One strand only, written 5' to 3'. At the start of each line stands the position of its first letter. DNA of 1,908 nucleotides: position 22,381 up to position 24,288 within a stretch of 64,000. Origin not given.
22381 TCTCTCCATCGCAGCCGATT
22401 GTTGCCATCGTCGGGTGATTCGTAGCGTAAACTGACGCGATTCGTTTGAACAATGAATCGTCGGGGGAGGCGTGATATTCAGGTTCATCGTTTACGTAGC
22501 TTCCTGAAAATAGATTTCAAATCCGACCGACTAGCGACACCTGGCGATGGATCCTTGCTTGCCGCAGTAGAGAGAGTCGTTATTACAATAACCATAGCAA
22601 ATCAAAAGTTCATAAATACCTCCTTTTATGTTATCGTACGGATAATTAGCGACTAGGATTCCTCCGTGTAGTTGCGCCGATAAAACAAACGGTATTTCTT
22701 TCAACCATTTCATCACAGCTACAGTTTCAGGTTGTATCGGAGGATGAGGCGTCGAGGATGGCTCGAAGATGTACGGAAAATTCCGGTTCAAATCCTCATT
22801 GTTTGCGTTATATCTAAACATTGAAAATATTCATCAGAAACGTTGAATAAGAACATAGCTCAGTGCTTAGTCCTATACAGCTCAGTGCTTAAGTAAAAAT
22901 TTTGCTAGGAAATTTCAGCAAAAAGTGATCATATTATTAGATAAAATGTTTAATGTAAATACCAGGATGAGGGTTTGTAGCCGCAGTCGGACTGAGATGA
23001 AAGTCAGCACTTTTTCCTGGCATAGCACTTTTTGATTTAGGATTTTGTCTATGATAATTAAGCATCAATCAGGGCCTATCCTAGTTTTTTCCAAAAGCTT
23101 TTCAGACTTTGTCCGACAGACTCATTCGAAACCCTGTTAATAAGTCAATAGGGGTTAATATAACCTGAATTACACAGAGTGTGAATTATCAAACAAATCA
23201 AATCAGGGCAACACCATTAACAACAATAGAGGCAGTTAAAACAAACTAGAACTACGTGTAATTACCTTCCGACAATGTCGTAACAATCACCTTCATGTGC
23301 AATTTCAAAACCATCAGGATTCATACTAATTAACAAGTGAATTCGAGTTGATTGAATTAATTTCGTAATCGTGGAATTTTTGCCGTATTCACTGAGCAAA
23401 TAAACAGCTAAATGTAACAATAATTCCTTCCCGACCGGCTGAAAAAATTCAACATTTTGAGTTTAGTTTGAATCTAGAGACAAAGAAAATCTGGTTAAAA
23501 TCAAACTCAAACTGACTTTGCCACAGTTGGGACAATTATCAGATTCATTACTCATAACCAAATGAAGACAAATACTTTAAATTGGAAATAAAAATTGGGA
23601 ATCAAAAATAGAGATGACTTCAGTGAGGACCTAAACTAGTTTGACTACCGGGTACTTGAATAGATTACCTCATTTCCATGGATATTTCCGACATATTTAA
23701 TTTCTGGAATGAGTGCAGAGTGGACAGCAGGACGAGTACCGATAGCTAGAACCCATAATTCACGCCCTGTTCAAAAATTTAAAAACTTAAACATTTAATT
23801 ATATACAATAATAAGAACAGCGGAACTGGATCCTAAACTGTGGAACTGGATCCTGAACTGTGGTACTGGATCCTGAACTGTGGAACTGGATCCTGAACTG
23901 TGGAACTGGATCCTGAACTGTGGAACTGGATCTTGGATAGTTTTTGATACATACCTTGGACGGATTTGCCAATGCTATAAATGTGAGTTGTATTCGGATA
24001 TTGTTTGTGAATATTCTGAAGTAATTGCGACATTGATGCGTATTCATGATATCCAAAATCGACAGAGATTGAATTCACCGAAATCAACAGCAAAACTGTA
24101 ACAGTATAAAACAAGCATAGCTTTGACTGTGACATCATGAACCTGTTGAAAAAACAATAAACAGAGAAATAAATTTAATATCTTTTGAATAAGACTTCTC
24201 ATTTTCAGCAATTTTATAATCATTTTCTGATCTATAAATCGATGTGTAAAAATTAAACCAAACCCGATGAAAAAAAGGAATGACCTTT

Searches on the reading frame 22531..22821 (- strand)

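Call 16: search_protein_families(library=pfam, proteins=[window:22531-22821:-], max_evalue=0.01)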
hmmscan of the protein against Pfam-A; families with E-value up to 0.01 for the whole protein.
window:22531-22821:- (96 aa): 1 family
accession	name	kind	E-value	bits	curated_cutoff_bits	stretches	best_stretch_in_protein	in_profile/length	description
PF00246.29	Peptidase_M14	-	1.3e-11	45.1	21.6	1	3-66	117-196/286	Zinc carboxypeptidase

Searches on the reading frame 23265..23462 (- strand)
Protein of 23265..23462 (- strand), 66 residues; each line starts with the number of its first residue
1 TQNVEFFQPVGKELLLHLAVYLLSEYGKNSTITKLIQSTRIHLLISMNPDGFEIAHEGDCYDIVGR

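Call 37: search_protein_families(library=pfam, proteins=[window:23265-23462:-], max_evalue=1)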
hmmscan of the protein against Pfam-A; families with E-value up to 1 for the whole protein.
window:23265-23462:- (66 aa): 1 family
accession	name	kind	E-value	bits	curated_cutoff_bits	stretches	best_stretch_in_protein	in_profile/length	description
PF00246.29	Peptidase_M14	-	4.1e-14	53.3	21.6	1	10-64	61-115/286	Zinc carboxypeptidase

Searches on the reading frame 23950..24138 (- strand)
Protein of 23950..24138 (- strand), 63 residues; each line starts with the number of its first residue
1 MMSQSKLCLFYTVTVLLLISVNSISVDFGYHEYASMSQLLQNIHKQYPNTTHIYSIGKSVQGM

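Call 37: search_protein_families(library=pfam, proteins=[window:23950-24138:-], max_evalue=1)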
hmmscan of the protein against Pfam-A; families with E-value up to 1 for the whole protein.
window:23950-24138:- (63 aa): 2 families
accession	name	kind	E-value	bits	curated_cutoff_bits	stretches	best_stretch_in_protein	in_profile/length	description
PF00246.29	Peptidase_M14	-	0.00081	19.5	21.6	1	36-62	1-27/286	Zinc carboxypeptidase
PF24100.1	DUF7381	-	0.037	14.9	27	1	10-50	4-44/121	Domain of unknown function (DUF7381)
